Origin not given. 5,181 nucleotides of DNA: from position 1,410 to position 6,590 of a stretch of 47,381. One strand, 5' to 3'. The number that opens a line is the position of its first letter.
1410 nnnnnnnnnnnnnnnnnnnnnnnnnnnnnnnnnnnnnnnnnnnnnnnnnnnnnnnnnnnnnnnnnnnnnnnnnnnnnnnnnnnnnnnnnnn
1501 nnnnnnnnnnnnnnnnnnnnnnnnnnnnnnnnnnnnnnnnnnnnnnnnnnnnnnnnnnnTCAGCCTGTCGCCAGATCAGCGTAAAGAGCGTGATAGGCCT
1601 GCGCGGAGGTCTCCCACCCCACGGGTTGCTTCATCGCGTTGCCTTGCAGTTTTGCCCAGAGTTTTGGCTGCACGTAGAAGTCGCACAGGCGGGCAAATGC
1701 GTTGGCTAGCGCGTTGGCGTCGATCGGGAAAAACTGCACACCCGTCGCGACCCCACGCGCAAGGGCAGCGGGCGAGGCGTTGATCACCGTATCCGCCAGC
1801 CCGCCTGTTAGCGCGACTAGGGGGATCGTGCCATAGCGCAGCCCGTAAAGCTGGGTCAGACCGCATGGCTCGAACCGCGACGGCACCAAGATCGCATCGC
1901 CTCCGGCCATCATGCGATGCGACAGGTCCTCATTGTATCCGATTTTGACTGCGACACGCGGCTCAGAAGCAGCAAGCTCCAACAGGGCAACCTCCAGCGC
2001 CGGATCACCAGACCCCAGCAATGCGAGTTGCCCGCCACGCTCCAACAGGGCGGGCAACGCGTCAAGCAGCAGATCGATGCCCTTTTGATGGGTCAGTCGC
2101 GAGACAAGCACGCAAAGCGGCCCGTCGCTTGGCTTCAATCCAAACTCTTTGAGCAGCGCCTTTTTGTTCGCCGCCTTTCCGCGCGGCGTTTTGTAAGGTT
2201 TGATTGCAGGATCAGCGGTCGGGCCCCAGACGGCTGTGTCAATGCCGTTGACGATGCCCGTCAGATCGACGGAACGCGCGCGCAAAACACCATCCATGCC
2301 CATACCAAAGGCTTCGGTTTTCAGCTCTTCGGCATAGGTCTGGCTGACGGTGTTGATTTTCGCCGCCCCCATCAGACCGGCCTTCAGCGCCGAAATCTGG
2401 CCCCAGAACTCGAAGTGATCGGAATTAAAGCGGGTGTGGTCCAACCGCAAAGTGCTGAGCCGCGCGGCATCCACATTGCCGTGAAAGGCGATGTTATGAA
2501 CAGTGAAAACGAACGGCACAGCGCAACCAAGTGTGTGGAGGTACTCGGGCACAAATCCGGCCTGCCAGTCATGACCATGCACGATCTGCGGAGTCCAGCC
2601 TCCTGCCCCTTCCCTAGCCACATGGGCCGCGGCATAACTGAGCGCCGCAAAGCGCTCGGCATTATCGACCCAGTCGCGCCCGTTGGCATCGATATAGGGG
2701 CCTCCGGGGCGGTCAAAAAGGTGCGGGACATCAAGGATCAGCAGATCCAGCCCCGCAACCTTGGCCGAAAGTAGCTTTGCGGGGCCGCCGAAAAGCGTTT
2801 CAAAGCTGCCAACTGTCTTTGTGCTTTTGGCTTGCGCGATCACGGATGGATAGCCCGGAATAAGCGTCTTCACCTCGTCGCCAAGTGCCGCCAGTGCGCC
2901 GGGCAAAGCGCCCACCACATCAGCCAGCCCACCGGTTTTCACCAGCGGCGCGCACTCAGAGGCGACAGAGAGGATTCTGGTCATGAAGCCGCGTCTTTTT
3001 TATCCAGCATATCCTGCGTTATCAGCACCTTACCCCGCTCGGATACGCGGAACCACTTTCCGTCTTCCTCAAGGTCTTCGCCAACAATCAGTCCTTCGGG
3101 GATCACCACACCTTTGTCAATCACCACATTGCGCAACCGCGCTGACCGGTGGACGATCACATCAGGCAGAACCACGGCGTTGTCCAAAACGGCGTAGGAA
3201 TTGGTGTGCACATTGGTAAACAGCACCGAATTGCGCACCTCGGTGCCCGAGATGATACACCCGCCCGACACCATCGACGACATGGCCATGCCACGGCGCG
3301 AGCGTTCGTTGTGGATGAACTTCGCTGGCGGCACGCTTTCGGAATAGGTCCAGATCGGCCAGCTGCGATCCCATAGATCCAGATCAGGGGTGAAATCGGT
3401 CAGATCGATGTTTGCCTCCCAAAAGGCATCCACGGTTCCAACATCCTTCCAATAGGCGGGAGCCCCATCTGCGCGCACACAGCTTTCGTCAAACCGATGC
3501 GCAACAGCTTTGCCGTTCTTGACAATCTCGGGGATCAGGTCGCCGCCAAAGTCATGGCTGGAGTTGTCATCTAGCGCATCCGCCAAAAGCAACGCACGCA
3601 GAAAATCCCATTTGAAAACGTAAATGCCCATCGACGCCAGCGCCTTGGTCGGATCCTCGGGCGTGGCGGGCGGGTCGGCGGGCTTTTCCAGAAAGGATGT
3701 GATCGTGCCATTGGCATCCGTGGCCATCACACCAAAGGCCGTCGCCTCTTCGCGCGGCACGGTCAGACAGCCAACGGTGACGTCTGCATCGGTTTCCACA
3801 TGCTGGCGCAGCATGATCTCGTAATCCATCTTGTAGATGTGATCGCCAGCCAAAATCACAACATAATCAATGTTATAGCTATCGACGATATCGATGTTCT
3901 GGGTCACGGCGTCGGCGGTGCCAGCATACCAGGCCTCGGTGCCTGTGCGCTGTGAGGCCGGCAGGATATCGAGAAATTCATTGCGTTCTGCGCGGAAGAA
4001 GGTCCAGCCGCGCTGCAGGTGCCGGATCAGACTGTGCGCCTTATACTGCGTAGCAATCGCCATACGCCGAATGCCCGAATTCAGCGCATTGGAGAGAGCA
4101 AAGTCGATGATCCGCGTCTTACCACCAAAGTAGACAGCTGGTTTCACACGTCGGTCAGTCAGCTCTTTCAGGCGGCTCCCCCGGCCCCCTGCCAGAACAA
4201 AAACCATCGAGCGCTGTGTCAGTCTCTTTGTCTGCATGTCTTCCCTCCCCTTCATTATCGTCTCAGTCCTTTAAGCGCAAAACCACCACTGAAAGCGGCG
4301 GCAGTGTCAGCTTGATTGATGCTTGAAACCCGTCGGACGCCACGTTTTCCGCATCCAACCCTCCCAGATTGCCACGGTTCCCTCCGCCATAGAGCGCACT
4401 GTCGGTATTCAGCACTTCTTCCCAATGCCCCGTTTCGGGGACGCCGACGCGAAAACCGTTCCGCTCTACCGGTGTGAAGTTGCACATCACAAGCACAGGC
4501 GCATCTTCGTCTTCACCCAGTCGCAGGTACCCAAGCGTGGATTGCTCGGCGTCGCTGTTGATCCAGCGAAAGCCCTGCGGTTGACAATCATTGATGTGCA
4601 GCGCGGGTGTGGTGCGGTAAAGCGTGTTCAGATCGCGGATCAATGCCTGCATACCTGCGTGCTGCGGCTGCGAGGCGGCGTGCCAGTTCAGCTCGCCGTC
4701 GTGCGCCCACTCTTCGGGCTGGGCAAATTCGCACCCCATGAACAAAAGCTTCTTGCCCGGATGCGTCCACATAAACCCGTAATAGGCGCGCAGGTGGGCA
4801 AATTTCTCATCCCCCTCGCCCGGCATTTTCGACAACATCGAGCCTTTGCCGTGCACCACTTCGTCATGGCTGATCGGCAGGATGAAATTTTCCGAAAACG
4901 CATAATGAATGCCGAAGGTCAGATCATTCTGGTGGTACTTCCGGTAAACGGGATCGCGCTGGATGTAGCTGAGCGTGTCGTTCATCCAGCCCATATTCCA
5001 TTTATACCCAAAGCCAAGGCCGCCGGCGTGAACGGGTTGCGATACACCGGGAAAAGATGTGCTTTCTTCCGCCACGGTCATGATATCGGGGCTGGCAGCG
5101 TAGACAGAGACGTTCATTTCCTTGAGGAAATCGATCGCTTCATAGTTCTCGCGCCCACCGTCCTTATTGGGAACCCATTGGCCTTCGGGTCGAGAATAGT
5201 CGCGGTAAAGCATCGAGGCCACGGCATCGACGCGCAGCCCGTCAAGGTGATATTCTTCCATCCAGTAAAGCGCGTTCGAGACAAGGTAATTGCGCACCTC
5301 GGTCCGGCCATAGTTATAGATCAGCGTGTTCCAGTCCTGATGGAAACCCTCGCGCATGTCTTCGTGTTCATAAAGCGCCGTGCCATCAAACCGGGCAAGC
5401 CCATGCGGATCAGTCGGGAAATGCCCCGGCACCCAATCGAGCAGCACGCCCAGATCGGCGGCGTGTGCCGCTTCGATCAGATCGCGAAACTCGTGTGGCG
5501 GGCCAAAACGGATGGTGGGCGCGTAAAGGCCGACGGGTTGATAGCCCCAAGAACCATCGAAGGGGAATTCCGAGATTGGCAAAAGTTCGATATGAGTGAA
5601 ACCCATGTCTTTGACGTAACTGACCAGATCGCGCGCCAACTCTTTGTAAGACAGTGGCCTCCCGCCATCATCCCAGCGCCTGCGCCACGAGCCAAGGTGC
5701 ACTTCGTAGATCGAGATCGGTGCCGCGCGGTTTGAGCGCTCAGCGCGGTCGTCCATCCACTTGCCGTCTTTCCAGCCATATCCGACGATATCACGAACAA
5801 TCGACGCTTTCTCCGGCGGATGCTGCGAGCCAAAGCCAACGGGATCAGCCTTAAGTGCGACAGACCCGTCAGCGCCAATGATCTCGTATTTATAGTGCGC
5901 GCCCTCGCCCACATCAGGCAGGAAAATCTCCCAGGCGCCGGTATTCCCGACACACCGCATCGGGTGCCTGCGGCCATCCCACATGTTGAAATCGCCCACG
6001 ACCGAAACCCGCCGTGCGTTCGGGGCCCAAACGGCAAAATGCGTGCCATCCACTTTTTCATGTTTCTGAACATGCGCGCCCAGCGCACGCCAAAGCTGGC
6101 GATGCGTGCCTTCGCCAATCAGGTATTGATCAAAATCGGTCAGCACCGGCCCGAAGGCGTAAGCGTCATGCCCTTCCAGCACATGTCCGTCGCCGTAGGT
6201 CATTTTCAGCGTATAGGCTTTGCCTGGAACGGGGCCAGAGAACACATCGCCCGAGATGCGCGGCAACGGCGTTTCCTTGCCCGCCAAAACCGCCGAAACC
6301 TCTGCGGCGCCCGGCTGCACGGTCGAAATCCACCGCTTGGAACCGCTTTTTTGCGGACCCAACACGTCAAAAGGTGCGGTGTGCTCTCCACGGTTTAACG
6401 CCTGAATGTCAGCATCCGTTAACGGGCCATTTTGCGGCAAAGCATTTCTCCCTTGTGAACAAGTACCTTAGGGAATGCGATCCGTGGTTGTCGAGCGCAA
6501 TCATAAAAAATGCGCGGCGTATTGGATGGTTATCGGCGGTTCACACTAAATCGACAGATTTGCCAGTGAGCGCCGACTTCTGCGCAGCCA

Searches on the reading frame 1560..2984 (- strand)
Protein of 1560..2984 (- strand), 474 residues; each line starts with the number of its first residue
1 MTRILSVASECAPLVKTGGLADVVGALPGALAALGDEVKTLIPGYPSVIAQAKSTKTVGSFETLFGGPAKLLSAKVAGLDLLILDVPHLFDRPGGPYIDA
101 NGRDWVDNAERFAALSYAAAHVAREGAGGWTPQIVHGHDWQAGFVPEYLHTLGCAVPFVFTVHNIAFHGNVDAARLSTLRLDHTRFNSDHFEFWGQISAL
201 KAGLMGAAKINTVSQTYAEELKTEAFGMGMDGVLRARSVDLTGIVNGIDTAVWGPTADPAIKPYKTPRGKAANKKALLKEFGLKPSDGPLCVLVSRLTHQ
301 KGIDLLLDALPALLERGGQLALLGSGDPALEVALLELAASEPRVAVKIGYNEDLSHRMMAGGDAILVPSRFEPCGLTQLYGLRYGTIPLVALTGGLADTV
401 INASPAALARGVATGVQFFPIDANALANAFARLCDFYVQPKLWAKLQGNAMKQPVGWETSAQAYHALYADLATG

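Call 75: search_protein_families(library=pfam, proteins=[window:1560-2984:-], max_evalue=0.00001)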
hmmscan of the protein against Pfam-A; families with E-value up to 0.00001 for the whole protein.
window:1560-2984:- (474 aa): 4 families
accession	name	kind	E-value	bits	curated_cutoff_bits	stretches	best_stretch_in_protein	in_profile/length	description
PF08323.17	Glyco_transf_5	-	2.3e-72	244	22.7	1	3-235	1-238/239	Starch synthase catalytic domain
PF00534.26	Glycos_transf_1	-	4.8e-11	42.9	26.4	1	279-433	6-155/172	Glycosyl transferases group 1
PF13692.12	Glyco_trans_1_4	-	9.9e-11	42.5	27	1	289-434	2-140/142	Glycosyl transferases group 1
PF13439.12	Glyco_transf_4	-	2.3e-06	28.2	28.5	0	21-223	5-150/170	Glycosyltransferase Family 4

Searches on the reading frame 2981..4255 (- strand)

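Call 75: search_protein_families(library=pfam, proteins=[window:2981-4255:-], max_evalue=0.00001)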
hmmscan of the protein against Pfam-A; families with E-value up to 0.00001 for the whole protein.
window:2981-4255:- (424 aa): 2 families
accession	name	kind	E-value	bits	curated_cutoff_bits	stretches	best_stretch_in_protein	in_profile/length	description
PF00483.29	NTP_transferase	-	1.5e-61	208.5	21.2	1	20-286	4-243/245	Nucleotidyl transferase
PF24894.1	Hexapep_GlmU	-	2.2e-39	134.2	23.3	1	309-412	1-104/104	GlmU-like, C-terminal hexapeptide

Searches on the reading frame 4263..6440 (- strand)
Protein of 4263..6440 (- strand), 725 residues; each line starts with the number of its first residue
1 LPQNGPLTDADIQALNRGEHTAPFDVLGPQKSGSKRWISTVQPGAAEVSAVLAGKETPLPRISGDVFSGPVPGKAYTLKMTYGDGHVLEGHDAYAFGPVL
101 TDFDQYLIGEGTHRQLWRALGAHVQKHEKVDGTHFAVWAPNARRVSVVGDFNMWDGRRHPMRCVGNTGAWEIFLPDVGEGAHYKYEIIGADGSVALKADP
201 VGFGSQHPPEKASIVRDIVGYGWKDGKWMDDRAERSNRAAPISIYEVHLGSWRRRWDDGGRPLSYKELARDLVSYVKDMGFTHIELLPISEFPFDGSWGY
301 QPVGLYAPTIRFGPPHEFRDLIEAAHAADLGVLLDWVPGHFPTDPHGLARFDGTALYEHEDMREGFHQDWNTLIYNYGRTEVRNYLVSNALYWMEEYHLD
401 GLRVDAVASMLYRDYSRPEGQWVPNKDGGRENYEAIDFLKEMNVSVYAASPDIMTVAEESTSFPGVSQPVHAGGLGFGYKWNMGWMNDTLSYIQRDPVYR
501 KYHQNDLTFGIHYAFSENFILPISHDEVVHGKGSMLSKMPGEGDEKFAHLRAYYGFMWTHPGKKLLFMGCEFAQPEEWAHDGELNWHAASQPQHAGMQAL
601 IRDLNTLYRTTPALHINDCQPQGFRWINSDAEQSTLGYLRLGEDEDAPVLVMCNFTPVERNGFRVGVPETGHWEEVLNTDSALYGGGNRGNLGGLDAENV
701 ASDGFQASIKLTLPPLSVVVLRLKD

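Call 75: search_protein_families(library=pfam, proteins=[window:4263-6440:-], max_evalue=0.00001)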
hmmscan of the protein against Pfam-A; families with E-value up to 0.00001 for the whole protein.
window:4263-6440:- (725 aa): 4 families
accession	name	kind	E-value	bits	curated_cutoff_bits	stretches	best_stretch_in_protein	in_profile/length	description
PF02922.24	CBM_48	-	9.2e-25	87.2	22.4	1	120-201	2-82/83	Carbohydrate-binding module 48 (Isoamylase N-terminal domain)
PF02806.24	Alpha-amylase_C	-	4.1e-21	75.5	21.2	1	626-723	1-94/95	Alpha amylase, C-terminal all-beta domain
PF22019.2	GlgB_N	-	7.5e-19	68.1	27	1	10-94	3-94/94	alpha-1,4-glucan branching enzyme GlgB, N-terminal domain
PF00128.31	Alpha-amylase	-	1.7e-15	57.6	22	1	376-466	160-248/446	Alpha amylase, catalytic domain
